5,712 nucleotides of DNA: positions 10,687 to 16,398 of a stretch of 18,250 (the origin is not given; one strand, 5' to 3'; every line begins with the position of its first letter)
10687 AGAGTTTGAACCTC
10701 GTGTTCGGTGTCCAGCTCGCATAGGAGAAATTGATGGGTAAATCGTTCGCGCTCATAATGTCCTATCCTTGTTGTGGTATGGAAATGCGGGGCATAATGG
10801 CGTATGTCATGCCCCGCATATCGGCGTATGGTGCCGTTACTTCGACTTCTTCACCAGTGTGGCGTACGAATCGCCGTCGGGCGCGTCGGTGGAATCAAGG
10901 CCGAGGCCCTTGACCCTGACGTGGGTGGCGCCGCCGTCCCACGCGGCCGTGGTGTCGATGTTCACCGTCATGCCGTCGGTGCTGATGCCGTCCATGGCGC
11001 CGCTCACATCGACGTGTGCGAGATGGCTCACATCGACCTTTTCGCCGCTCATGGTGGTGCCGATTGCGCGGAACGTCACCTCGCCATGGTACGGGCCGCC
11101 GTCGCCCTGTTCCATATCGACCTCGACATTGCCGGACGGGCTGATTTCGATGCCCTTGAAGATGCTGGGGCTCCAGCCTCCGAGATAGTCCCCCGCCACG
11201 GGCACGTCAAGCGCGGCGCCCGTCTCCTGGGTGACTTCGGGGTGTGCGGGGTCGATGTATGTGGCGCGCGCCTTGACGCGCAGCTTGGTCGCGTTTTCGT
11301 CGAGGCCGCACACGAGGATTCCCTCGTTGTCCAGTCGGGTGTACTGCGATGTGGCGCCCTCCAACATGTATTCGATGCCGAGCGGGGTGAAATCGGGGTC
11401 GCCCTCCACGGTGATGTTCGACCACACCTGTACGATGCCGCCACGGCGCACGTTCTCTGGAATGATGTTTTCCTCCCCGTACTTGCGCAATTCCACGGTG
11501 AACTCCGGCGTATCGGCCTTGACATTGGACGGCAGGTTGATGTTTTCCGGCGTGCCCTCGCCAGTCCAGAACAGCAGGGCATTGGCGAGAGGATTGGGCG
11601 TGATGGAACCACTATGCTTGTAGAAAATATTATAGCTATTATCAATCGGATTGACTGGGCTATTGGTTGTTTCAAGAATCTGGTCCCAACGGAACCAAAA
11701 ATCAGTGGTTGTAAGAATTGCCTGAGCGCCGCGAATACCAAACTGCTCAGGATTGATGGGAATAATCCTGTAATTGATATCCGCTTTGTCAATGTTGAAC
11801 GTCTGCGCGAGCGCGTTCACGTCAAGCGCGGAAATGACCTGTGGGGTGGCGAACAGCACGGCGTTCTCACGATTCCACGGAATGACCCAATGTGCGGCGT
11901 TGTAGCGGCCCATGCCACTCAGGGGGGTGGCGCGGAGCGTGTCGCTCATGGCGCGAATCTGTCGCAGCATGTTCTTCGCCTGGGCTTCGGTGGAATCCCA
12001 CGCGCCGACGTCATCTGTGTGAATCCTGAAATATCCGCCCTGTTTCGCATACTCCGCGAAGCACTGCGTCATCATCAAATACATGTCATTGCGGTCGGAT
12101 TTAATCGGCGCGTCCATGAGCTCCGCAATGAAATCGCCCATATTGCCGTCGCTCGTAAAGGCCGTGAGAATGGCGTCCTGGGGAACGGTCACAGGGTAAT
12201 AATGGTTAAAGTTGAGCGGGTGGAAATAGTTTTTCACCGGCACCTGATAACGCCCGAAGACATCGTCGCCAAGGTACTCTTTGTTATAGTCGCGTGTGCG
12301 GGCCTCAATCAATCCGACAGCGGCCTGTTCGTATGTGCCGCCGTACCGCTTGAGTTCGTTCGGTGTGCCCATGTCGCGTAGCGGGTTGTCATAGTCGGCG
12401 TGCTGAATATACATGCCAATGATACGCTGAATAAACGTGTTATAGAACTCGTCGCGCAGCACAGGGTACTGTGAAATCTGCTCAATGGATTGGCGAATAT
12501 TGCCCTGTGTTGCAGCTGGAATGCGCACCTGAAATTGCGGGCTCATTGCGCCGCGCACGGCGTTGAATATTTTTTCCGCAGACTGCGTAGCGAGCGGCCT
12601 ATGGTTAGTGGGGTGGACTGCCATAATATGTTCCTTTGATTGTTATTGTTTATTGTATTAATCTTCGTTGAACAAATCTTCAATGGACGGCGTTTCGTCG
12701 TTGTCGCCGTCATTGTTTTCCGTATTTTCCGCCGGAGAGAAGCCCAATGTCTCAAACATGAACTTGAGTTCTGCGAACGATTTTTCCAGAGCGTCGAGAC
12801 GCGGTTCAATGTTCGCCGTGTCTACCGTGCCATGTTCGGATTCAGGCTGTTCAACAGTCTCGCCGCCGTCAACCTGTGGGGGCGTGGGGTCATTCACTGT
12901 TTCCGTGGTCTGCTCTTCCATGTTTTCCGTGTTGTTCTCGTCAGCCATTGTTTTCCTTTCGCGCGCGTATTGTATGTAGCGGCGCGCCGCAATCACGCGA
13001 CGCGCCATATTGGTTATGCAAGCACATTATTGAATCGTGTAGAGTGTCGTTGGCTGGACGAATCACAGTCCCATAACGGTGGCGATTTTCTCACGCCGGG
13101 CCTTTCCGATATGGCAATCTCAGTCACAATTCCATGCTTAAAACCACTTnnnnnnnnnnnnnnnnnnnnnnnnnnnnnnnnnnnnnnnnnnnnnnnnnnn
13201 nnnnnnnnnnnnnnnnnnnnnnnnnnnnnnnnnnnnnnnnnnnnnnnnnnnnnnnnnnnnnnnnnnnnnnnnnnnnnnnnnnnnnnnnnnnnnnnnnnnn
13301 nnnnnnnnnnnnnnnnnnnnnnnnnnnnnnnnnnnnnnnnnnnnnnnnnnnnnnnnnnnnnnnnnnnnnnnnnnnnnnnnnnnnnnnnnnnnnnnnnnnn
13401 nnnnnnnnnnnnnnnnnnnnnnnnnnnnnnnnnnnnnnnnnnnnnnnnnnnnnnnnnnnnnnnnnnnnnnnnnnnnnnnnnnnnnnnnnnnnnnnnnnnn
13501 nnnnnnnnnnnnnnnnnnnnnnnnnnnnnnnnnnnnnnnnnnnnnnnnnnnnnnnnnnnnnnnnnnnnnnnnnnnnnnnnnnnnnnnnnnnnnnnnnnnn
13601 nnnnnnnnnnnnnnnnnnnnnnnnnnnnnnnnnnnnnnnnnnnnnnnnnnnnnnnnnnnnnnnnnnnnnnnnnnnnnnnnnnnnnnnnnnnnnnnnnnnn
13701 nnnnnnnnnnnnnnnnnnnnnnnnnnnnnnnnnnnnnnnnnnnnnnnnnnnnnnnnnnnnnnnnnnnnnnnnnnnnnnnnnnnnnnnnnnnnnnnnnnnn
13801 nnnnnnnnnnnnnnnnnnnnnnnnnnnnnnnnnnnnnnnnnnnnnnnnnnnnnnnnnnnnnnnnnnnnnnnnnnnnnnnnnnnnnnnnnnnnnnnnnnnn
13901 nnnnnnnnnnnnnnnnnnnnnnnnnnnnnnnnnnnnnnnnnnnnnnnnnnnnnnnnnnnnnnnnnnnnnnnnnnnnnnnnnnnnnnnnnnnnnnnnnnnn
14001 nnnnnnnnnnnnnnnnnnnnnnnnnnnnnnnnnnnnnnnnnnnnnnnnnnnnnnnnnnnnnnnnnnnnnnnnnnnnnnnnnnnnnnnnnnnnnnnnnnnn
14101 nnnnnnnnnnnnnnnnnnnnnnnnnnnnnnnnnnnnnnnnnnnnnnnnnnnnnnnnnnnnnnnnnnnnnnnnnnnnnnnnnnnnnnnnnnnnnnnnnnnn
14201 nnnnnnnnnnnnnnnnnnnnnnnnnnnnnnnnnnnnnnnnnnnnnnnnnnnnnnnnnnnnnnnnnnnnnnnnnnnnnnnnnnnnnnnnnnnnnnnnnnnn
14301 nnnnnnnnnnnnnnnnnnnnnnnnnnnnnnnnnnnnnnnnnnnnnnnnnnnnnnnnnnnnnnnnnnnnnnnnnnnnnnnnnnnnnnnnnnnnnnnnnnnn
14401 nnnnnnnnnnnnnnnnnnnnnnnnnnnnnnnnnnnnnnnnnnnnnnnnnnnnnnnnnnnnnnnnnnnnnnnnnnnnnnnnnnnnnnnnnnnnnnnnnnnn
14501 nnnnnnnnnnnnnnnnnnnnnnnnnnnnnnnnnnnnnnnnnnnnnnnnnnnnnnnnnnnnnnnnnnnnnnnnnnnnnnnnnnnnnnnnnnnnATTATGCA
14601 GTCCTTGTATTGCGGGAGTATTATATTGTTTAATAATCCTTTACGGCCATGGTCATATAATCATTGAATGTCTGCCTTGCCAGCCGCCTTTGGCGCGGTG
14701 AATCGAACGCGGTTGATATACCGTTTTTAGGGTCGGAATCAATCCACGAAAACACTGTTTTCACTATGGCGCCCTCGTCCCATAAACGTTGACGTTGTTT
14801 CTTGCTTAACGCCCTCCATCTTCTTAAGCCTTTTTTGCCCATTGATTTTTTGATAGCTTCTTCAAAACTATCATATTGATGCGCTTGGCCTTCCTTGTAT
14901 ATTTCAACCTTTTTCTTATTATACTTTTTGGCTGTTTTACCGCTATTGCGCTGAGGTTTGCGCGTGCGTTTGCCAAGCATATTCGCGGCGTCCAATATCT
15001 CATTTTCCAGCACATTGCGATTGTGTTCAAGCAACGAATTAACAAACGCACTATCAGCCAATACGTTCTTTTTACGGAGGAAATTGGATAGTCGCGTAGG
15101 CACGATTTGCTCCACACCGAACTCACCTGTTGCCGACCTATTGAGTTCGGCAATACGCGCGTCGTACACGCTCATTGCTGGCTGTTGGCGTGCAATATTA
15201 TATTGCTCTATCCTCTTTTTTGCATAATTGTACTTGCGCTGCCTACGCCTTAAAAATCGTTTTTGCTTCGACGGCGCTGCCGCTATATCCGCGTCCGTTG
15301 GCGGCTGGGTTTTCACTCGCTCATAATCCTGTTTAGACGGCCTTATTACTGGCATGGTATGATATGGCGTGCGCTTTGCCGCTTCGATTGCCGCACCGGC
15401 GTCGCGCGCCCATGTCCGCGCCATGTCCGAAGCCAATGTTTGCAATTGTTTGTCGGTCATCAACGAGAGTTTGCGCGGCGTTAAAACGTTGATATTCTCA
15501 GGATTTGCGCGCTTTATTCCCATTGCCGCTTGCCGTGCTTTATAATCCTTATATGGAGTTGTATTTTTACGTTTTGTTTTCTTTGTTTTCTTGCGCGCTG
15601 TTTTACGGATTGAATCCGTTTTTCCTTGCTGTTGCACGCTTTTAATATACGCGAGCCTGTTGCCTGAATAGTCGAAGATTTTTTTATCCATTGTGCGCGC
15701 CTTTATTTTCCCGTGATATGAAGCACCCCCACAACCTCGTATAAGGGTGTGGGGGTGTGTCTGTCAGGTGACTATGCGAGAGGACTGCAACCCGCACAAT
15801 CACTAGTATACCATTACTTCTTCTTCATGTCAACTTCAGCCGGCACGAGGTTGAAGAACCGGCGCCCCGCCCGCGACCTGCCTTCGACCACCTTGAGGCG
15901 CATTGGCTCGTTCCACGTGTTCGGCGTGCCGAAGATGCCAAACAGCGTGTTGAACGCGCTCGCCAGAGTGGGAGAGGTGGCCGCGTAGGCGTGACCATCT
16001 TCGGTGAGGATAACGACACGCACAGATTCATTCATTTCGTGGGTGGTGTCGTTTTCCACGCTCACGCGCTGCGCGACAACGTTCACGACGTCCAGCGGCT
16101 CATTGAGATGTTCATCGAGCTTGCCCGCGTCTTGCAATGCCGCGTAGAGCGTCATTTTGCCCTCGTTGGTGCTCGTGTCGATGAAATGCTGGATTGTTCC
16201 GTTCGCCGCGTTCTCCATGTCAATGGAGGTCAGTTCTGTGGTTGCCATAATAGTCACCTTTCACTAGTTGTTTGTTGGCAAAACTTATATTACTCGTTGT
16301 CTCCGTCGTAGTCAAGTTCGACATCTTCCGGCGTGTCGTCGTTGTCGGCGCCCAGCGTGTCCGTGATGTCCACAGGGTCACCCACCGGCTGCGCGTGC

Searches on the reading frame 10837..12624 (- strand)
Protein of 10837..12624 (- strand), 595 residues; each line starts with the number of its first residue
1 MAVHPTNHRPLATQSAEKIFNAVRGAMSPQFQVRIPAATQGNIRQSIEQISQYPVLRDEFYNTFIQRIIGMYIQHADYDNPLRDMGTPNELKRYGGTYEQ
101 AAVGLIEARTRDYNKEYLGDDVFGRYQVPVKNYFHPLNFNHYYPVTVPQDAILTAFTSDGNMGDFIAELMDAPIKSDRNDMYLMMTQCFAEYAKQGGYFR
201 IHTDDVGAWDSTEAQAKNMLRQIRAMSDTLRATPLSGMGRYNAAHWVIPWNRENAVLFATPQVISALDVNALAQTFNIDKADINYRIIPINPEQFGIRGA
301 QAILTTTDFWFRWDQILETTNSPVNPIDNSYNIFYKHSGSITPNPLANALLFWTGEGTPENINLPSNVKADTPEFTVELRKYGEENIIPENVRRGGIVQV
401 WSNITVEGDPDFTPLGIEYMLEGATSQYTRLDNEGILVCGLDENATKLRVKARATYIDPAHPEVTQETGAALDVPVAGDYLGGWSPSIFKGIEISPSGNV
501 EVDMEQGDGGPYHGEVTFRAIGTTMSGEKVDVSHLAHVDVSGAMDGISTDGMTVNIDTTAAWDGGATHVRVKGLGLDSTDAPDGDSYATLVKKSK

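Call 11: search_protein_families(library=phrogs, proteins=[window:10837-12624:-], max_evalue=0.001)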
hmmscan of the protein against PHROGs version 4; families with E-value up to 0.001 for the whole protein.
window:10837-12624:- (595 aa): 1 family
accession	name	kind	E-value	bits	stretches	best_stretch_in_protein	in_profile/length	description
phrog_2006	-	head and packaging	2e-40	140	1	14-357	8-378/385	major head protein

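Call 12: search_protein_families(library=pfam, proteins=[window:10837-12624:-], max_evalue=0.01)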
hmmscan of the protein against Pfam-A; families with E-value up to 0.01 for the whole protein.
window:10837-12624:- (595 aa): 1 family
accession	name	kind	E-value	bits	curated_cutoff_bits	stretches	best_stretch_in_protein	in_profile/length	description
PF25622.1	Phi29_MCP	-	5.6e-64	217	27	1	21-353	2-323/323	Phi29-like phage major capsid protein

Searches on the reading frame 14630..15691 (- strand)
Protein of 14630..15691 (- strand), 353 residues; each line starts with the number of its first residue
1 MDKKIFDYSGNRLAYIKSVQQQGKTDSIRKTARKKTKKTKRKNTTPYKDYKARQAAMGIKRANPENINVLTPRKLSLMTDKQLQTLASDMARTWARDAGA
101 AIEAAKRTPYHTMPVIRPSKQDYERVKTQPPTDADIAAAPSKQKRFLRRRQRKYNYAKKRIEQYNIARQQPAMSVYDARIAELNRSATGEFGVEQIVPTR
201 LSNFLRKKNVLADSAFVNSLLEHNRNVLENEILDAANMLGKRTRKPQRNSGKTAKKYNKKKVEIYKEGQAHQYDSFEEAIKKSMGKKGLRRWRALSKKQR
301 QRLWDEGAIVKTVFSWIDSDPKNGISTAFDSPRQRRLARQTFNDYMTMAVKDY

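Call 13: find_related_loci(query=window:14630-15691:-, collection=viral_contigs, flank=10000)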
Query window:14630-15691:- (353 aa) in viral_contigs; peptide patterns used: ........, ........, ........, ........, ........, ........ (x = any residue, [..] = any of these).
7 stretches matched a pattern, but none encodes a relative of the query by tblastn (E <= 1e-3).

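Call 59: search_protein_families(library=pfam, proteins=[window:14630-15691:-], max_evalue=0.05)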
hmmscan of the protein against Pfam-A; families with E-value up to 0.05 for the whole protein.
window:14630-15691:- (353 aa): 0 families

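Call 60: search_protein_families(library=phrogs, proteins=[window:14630-15691:-], max_evalue=0.01)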
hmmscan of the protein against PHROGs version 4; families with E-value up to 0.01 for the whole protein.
window:14630-15691:- (353 aa): 0 families

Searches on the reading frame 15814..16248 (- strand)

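Call 59: search_protein_families(library=pfam, proteins=[window:15814-16248:-], max_evalue=0.05)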
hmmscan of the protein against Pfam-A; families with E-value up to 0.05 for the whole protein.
window:15814-16248:- (144 aa): 2 families
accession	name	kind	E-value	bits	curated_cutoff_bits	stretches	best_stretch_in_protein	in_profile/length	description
PF17427.7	Phi29_Phage_SSB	-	7.8e-17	62.1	25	1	20-134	8-120/123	Phage Single-stranded DNA-binding protein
PF17479.7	DUF3048_C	-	0.026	15.3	25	1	38-93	25-79/114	Protein of unknown function (DUF3048) C-terminal domain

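Call 60: search_protein_families(library=phrogs, proteins=[window:15814-16248:-], max_evalue=0.01)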
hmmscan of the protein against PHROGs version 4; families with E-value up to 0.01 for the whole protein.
window:15814-16248:- (144 aa): 2 families
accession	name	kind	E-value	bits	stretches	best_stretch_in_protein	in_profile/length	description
phrog_6243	-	DNA, RNA and nucleotide metabolism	1.9e-17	64.5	1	23-133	49-158/166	single strand DNA binding protein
phrog_14995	-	DNA, RNA and nucleotide metabolism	1.6e-08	36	1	19-134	5-118/122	single strand DNA binding protein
